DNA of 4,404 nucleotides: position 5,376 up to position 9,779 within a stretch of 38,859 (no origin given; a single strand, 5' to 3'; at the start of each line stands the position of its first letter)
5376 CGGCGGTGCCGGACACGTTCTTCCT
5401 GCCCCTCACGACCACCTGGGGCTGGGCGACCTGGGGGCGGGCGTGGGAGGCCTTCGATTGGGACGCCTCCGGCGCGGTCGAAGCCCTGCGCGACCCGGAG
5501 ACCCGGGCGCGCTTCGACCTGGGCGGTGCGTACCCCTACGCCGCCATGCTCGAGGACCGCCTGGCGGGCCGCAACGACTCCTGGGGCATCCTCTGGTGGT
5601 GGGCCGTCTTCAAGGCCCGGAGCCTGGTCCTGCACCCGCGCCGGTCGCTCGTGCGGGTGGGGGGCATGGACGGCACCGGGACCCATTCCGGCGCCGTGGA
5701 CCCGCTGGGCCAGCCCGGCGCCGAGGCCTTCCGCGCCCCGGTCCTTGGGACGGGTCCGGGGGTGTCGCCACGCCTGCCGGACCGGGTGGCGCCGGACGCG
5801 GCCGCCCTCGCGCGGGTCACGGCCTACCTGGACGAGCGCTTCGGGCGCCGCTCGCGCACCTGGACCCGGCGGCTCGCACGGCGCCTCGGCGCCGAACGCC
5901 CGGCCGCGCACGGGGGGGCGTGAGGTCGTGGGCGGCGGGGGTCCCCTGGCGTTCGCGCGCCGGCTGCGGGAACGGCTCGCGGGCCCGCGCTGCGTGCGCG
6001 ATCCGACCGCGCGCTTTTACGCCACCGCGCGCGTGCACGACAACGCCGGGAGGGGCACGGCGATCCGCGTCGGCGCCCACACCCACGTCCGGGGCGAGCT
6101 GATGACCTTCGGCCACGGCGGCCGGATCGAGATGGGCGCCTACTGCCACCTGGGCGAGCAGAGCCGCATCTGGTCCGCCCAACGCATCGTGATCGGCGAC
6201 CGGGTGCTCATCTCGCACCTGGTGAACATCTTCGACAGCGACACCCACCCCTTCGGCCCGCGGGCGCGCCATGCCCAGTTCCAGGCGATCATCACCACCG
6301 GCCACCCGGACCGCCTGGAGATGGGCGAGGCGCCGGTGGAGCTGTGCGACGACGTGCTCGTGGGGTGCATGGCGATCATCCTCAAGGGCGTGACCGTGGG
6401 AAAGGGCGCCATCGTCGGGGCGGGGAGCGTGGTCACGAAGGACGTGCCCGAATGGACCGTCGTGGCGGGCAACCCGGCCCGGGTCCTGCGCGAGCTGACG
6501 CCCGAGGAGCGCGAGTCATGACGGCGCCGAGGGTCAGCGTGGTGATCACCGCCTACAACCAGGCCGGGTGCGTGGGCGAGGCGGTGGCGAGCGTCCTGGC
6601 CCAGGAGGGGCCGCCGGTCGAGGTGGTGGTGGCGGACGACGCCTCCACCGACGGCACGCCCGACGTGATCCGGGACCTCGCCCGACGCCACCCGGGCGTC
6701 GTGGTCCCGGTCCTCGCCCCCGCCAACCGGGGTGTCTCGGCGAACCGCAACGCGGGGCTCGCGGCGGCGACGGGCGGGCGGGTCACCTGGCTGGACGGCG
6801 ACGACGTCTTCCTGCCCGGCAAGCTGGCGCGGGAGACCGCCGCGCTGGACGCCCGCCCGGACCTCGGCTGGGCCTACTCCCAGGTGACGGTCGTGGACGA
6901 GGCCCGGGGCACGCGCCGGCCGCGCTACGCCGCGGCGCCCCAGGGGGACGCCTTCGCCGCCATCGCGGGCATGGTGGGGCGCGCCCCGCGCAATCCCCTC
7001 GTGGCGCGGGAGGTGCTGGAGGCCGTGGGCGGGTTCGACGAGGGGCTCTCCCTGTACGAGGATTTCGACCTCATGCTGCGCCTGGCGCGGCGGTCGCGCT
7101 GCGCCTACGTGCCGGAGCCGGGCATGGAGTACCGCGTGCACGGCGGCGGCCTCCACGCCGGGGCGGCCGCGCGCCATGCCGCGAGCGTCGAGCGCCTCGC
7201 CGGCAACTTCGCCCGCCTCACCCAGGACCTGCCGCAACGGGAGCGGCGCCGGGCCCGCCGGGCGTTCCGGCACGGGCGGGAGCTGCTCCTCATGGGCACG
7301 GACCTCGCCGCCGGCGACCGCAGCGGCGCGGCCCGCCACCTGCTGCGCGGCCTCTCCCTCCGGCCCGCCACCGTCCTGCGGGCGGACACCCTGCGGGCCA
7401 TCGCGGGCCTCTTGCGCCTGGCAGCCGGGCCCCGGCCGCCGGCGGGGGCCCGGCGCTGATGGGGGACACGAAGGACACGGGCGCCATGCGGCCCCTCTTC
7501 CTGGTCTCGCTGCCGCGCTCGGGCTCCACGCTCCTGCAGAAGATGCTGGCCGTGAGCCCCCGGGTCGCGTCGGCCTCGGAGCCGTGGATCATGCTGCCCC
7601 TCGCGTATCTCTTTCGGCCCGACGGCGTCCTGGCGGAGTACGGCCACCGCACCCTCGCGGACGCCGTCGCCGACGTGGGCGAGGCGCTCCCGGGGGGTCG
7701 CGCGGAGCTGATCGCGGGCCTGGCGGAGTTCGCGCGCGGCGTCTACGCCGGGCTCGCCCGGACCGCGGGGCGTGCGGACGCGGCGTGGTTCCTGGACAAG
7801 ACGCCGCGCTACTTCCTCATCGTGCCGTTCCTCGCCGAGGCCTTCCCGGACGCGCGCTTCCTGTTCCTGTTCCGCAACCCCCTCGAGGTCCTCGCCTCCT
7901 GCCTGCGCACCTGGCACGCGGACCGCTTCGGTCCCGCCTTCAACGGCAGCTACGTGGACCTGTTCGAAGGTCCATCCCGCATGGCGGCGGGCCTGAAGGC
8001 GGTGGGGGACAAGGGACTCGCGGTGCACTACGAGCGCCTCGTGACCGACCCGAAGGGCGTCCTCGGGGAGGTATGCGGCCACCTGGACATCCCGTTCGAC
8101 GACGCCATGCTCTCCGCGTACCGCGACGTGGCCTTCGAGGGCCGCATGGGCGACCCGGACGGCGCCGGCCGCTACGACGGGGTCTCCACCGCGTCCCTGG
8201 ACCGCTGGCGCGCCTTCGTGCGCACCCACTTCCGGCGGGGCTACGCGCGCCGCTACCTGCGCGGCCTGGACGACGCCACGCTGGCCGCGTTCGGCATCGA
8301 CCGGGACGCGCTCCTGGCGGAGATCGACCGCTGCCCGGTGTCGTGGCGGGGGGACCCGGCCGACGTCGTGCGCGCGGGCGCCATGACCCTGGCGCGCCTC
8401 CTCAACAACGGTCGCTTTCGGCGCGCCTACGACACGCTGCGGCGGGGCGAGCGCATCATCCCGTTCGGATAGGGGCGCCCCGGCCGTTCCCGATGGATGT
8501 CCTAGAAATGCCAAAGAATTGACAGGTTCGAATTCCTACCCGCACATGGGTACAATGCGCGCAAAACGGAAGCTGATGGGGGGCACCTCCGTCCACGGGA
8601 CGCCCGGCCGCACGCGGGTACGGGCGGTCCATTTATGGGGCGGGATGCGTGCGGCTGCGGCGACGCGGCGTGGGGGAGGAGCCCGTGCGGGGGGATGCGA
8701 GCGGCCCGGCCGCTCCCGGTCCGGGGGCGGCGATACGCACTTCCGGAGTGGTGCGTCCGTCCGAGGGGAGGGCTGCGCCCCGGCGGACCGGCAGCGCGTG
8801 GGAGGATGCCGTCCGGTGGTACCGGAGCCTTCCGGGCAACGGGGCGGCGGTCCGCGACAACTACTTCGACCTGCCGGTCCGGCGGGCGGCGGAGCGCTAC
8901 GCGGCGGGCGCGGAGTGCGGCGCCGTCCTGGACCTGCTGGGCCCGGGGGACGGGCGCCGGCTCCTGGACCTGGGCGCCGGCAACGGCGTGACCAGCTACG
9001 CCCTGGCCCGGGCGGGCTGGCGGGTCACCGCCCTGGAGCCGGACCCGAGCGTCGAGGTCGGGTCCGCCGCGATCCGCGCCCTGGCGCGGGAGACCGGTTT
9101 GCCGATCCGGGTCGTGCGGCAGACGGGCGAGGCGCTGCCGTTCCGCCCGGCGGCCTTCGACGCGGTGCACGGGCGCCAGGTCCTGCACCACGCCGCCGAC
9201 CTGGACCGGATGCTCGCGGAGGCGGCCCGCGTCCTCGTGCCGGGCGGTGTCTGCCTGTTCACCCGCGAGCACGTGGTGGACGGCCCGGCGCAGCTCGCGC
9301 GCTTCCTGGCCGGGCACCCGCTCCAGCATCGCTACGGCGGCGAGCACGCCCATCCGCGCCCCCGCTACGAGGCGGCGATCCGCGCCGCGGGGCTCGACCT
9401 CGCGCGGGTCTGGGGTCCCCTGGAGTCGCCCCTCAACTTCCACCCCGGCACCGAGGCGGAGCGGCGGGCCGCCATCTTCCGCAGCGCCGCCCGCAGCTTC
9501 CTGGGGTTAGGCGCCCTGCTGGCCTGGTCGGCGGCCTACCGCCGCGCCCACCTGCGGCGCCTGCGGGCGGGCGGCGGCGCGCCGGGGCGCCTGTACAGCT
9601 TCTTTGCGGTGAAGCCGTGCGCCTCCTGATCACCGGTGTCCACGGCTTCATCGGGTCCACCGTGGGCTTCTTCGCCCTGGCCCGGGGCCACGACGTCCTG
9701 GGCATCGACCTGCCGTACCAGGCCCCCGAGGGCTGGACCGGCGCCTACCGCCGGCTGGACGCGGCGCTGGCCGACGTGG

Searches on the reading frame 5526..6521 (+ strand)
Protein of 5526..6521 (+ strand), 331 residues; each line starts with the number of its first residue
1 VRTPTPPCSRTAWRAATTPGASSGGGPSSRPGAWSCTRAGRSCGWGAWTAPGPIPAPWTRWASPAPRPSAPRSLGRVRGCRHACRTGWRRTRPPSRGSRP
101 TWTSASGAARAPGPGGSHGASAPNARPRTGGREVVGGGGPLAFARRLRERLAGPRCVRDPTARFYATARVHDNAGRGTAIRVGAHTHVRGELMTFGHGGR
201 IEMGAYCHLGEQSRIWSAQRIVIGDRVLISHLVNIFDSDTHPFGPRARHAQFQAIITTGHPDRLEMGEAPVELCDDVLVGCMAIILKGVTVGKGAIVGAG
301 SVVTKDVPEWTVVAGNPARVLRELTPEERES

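Call 61: search_protein_families(library=pfam, proteins=[window:5526-6521:+], max_evalue=0.001)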
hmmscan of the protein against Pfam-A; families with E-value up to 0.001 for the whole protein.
window:5526-6521:+ (331 aa): 2 families
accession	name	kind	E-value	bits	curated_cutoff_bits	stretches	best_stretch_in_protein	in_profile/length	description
PF00132.30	Hexapep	-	1.3e-07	31.4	27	1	271-305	2-36/36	Bacterial transferase hexapeptide (six repeats)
PF14602.12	Hexapep_2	-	3.5e-05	23.9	27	1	275-305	6-34/34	Hexapeptide repeat of succinyl-transferase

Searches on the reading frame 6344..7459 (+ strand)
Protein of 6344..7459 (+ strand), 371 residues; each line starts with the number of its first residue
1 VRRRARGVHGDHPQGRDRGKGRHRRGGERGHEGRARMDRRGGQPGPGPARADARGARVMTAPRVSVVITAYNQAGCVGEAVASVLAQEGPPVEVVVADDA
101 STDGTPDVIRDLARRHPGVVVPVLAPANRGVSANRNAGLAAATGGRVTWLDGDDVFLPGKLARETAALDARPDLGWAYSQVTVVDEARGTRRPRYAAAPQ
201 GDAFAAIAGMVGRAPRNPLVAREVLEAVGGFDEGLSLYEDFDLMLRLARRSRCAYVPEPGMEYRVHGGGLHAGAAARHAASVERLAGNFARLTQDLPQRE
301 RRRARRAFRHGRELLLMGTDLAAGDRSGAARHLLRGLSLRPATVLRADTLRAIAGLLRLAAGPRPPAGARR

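Call 61: search_protein_families(library=pfam, proteins=[window:6344-7459:+], max_evalue=0.001)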
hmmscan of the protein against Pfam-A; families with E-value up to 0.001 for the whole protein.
window:6344-7459:+ (371 aa): 4 families
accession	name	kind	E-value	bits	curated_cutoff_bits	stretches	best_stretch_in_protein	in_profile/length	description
PF00535.33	Glycos_transf_2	-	4e-27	95.6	23.3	1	65-175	1-110/168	Glycosyl transferase family 2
PF13641.12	Glyco_tranf_2_3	-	1.4e-19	71.5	27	1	62-258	1-206/230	Glycosyltransferase like family 2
PF10111.15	Glyco_tranf_2_2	-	3e-13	50.3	27.3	1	65-271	1-223/276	Glycosyltransferase like family 2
PF13632.12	Glyco_trans_2_3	-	8.9e-05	22.8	27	1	148-262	3-122/198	Glycosyl transferase family group 2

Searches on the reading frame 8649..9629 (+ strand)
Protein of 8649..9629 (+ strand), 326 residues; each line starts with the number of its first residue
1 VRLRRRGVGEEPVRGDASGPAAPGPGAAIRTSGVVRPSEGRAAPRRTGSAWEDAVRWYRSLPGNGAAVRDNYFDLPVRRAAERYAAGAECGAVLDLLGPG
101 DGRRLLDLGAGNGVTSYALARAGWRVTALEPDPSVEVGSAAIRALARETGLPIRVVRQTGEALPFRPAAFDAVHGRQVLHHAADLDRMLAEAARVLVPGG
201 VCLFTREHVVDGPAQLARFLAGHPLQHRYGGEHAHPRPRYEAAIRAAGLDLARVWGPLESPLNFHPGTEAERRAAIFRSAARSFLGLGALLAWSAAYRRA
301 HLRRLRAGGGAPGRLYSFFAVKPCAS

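Call 61: search_protein_families(library=pfam, proteins=[window:8649-9629:+], max_evalue=0.001)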
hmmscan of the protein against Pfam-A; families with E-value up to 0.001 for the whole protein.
window:8649-9629:+ (326 aa): 6 families
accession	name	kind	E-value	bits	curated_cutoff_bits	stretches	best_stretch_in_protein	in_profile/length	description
PF08241.18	Methyltransf_11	-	4.3e-19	69.4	21.2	1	106-204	1-95/95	Methyltransferase domain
PF13649.12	Methyltransf_25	-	1.9e-15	57.7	27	1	106-200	2-97/97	Methyltransferase domain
PF08242.18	Methyltransf_12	-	2e-13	51.3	30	1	106-202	1-98/98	Methyltransferase domain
PF13489.12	Methyltransf_23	-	3e-12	47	27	1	90-206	9-118/164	Methyltransferase domain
PF13847.12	Methyltransf_31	-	1.6e-09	38.1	27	1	101-207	3-112/145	Methyltransferase domain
PF01209.24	Ubie_methyltran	-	1.9e-05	24.6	20.1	1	95-202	41-149/233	ubiE/COQ5 methyltransferase family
